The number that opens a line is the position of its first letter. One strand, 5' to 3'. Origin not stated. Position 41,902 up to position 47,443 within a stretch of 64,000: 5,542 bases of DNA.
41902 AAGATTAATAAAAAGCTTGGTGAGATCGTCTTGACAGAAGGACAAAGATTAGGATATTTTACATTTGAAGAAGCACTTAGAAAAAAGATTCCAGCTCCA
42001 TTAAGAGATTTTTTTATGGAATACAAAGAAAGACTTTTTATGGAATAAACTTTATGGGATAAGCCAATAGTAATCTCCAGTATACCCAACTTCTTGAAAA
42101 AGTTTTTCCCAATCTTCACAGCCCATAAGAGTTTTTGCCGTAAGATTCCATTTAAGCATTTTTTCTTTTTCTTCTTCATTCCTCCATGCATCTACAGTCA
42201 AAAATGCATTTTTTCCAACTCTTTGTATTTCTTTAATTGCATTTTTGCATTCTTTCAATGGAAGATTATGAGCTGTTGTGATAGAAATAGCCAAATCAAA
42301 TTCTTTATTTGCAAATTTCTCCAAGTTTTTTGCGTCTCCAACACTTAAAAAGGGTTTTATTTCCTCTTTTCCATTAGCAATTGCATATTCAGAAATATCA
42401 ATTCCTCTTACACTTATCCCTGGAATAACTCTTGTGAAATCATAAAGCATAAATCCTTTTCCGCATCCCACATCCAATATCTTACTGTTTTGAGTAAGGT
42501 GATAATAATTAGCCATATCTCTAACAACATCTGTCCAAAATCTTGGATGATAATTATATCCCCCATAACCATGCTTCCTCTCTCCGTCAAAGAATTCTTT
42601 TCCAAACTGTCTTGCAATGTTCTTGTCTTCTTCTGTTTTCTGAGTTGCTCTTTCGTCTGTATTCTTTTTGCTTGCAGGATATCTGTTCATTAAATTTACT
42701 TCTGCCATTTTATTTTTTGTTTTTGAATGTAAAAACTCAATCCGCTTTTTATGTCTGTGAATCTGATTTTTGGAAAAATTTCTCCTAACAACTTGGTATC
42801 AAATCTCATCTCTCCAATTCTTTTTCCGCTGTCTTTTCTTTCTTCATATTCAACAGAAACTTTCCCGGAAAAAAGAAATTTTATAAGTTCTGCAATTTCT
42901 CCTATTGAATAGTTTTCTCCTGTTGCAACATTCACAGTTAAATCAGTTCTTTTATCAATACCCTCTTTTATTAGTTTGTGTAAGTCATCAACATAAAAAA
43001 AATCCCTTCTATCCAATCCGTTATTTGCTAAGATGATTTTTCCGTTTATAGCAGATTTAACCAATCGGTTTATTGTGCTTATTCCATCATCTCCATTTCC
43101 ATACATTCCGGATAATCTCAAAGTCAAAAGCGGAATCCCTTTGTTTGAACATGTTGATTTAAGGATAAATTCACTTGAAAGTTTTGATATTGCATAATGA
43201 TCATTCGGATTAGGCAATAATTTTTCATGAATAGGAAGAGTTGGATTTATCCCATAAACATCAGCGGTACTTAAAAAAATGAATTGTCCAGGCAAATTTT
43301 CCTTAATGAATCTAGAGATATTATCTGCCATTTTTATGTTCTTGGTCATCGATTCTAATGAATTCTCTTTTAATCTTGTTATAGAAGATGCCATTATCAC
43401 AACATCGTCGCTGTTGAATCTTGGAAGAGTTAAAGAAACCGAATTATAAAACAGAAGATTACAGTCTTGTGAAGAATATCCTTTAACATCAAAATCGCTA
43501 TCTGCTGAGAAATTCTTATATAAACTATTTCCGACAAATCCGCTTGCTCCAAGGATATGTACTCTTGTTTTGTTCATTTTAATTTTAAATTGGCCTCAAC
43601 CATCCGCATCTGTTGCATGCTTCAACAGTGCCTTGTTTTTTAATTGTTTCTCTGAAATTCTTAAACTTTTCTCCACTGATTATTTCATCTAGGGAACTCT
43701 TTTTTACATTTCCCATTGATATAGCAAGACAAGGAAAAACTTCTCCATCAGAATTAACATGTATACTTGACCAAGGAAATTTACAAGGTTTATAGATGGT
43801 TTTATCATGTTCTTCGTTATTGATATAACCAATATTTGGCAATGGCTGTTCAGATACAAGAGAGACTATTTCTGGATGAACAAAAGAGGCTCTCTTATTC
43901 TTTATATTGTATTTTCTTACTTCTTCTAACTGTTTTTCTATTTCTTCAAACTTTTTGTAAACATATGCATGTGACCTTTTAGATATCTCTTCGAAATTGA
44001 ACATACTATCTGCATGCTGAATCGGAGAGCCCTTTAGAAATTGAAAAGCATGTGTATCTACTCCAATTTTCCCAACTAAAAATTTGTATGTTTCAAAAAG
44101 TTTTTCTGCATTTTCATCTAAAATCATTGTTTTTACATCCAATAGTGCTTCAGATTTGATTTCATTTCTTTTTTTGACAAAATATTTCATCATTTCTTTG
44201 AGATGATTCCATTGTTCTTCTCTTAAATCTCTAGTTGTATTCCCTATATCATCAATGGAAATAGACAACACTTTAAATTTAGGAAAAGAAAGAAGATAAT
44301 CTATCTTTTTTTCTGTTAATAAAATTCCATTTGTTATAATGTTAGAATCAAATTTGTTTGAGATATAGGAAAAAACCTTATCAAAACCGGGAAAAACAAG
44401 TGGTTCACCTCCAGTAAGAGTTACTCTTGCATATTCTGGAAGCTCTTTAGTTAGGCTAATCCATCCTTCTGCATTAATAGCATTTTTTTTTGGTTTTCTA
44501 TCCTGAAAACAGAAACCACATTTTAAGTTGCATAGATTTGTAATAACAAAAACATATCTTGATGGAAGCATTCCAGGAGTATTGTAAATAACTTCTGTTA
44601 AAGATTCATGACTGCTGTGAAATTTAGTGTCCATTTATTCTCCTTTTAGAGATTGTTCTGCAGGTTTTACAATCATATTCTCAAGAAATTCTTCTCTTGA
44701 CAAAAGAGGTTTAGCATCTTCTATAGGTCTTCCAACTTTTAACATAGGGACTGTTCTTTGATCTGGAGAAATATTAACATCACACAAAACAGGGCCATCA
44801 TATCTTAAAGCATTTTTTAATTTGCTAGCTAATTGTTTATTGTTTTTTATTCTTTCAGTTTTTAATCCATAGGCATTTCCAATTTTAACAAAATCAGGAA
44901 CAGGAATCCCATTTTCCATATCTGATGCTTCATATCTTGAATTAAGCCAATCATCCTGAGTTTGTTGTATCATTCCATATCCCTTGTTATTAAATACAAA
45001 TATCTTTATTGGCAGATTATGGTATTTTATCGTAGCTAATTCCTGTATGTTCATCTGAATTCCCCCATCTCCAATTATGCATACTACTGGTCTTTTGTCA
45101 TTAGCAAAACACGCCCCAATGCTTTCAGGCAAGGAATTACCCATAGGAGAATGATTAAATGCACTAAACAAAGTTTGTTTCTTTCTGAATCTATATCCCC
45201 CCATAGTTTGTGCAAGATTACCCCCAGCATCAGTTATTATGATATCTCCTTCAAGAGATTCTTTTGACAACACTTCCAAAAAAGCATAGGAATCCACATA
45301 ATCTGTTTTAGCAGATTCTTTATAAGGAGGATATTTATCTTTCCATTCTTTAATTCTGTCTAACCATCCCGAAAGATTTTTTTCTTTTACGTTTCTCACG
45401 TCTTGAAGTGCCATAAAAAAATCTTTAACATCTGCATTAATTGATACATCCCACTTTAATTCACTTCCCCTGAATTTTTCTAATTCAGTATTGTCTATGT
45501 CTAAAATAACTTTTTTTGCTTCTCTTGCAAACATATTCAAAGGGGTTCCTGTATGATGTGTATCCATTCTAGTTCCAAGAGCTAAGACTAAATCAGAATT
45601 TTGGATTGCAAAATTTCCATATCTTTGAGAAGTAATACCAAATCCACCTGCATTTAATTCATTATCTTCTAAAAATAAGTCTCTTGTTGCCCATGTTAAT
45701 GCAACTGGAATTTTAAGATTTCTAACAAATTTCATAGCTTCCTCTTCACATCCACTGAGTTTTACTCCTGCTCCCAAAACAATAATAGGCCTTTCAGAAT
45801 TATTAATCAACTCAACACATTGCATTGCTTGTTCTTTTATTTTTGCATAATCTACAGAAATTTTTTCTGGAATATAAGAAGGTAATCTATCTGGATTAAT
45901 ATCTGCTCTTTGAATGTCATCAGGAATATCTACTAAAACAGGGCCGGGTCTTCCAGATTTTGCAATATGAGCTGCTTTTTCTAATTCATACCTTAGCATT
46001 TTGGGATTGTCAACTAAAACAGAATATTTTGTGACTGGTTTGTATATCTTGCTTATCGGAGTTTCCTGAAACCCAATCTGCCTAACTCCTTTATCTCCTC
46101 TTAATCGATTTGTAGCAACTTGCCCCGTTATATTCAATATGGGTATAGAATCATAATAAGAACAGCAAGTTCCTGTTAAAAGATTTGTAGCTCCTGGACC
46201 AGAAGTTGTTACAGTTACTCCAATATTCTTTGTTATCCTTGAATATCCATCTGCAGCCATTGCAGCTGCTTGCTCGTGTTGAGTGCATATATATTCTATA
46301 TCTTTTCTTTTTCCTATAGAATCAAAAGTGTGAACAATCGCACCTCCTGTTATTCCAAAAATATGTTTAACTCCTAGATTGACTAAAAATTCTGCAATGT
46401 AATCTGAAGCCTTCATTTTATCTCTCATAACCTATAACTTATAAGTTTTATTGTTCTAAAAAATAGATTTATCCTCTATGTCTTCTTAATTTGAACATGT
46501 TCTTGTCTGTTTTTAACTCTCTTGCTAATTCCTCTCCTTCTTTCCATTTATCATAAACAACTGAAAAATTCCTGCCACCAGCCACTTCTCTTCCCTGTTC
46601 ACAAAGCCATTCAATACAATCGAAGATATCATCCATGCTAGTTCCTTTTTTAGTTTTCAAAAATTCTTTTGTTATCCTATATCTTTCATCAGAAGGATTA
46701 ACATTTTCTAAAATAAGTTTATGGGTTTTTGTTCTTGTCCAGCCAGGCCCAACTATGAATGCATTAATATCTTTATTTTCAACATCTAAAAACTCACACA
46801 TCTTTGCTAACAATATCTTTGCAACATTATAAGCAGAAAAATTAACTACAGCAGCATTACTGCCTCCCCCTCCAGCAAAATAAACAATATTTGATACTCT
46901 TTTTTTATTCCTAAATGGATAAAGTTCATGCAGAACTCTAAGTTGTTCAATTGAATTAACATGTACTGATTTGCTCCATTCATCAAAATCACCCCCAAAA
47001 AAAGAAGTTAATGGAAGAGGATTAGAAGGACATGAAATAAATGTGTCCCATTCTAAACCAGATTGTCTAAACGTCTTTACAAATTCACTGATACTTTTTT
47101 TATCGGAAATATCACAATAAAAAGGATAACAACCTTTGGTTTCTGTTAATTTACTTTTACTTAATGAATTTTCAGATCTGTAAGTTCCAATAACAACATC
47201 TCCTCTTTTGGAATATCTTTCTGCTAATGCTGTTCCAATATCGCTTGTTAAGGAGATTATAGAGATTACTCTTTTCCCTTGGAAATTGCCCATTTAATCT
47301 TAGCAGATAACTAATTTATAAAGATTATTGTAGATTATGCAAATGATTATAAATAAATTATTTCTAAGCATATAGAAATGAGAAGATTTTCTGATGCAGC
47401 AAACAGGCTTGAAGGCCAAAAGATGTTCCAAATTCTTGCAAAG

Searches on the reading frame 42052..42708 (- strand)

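Call 8: search_protein_families(library=pfam, proteins=[window:42052-42708:-], max_evalue=0.001)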
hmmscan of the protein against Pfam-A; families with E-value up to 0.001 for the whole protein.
window:42052-42708:- (218 aa): 7 families
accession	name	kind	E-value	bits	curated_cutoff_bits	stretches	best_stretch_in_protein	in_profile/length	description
PF13847.12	Methyltransf_31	-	1.6e-14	54.3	27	1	72-206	2-143/145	Methyltransferase domain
PF13649.12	Methyltransf_25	-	8.7e-14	52.4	27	1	77-166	1-94/97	Methyltransferase domain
PF08241.18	Methyltransf_11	-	1.1e-13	52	21.2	1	78-166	1-88/95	Methyltransferase domain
PF07021.18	MetW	-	3.9e-08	33.6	21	1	72-172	12-109/193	Methionine biosynthesis protein MetW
PF08242.18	Methyltransf_12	-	1.3e-07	32.7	30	1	78-164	1-91/98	Methyltransferase domain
PF13489.12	Methyltransf_23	-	6.6e-07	29.6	27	1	55-210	6-160/164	Methyltransferase domain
PF05175.20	MTS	-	0.00015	21.9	23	1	72-118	28-76/170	Methyltransferase small domain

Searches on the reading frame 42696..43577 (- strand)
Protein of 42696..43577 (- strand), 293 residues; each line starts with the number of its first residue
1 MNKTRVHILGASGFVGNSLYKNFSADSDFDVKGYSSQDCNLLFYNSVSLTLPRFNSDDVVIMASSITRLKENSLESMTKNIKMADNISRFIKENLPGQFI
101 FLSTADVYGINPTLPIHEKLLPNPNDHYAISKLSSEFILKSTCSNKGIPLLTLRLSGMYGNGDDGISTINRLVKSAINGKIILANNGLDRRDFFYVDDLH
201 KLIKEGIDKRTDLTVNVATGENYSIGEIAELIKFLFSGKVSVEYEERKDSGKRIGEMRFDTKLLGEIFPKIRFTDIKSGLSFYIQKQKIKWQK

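Call 8: search_protein_families(library=pfam, proteins=[window:42696-43577:-], max_evalue=0.001)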
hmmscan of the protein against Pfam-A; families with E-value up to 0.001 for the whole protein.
window:42696-43577:- (293 aa): 5 families
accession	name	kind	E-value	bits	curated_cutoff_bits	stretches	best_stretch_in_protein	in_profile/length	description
PF01370.27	Epimerase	-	5.3e-25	88.7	20.9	1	7-209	2-227/240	NAD dependent epimerase/dehydratase family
PF16363.11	GDP_Man_Dehyd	-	6.2e-16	59.2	27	1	97-238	122-267/332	GDP-mannose 4,6 dehydratase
PF04321.23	RmlD_sub_bind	-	2.2e-08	34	27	1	5-175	2-169/287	RmlD substrate binding domain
PF01073.25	3Beta_HSD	-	7.9e-05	22.2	22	0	56-198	66-220/280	3-beta hydroxysteroid dehydrogenase/isomerase family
PF07993.18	NAD_binding_4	-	0.0004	20.1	20.1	0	58-171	90-220/258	Male sterility protein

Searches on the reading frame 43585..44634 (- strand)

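Call 8: search_protein_families(library=pfam, proteins=[window:43585-44634:-], max_evalue=0.001)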
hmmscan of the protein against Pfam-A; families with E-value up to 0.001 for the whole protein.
window:43585-44634:- (349 aa): 2 families
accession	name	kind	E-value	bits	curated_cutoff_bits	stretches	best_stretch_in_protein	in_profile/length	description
PF04055.27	Radical_SAM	-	1.1e-15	58.6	29.5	1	30-186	2-166/166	Radical SAM superfamily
PF13186.11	SPASM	-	2.8e-15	56.8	21.5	1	284-343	1-66/67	Iron-sulfur cluster-binding domain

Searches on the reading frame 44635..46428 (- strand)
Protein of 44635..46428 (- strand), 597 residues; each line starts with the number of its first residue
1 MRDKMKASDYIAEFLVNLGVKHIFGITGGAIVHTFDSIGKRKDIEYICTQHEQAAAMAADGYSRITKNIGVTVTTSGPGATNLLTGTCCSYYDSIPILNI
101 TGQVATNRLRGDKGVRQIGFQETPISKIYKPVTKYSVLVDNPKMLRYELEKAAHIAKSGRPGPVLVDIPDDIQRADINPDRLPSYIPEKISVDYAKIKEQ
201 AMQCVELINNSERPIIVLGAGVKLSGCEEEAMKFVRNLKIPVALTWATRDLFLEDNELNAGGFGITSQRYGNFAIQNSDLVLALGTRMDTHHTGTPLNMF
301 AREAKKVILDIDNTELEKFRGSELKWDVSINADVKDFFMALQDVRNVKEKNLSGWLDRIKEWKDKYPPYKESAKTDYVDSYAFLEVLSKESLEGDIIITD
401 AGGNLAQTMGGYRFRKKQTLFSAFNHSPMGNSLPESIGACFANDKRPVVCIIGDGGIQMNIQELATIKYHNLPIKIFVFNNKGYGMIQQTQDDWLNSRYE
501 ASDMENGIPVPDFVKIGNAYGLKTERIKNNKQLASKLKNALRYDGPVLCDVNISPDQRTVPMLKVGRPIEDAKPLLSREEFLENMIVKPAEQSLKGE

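Call 8: search_protein_families(library=pfam, proteins=[window:44635-46428:-], max_evalue=0.001)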
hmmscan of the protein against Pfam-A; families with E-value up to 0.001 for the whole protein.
window:44635-46428:- (597 aa): 3 families
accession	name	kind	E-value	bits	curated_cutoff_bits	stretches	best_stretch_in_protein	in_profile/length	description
PF02775.26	TPP_enzyme_C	-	7.4e-40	136.6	21.9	1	408-551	9-151/151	Thiamine pyrophosphate enzyme, C-terminal TPP binding domain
PF02776.23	TPP_enzyme_N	-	6.4e-34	116.7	26.8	1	5-117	1-107/119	Thiamine pyrophosphate enzyme, N-terminal TPP binding domain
PF00205.28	TPP_enzyme_M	-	7.5e-31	107.1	30.4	1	204-340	4-136/137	Thiamine pyrophosphate enzyme, central domain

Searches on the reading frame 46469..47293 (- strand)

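Call 8: search_protein_families(library=pfam, proteins=[window:46469-47293:-], max_evalue=0.001)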
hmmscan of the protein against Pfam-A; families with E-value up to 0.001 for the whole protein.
window:46469-47293:- (274 aa): 2 families
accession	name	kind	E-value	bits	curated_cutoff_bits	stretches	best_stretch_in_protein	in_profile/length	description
PF13561.12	adh_short_C2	-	2.7e-13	50.5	27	1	17-242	6-228/236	Enoyl-(Acyl carrier protein) reductase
PF00106.31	adh_short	-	9e-11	42.1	26.6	1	9-194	2-190/195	short chain dehydrogenase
